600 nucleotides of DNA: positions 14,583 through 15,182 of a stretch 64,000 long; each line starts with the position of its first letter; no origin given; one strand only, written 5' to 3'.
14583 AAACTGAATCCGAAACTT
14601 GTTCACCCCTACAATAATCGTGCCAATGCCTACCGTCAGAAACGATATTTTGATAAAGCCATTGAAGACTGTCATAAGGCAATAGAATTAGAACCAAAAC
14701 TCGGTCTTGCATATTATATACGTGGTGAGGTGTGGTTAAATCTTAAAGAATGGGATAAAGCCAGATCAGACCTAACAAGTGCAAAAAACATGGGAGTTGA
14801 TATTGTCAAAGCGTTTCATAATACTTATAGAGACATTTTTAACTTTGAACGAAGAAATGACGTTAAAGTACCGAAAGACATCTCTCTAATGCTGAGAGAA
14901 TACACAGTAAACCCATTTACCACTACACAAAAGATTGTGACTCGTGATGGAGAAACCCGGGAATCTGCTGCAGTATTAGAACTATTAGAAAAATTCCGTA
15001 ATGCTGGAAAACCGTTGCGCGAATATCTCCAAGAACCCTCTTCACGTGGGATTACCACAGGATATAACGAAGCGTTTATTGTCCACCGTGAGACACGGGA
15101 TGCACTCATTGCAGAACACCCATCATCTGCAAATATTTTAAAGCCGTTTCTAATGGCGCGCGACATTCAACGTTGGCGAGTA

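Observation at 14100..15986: Type IIG specificity-domain paralog lacking a methyltransferase; pieces of type IIG genes are scattered across the window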

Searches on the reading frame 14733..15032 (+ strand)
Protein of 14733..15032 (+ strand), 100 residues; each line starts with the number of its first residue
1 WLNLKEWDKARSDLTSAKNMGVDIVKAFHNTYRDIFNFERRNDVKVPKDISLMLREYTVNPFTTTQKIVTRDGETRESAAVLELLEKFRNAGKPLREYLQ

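Call 30: search_protein_families(library=pfam, proteins=[window:14733-15032:+], max_evalue=10)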
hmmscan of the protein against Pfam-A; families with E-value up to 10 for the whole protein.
seq(100 aa): 0 families
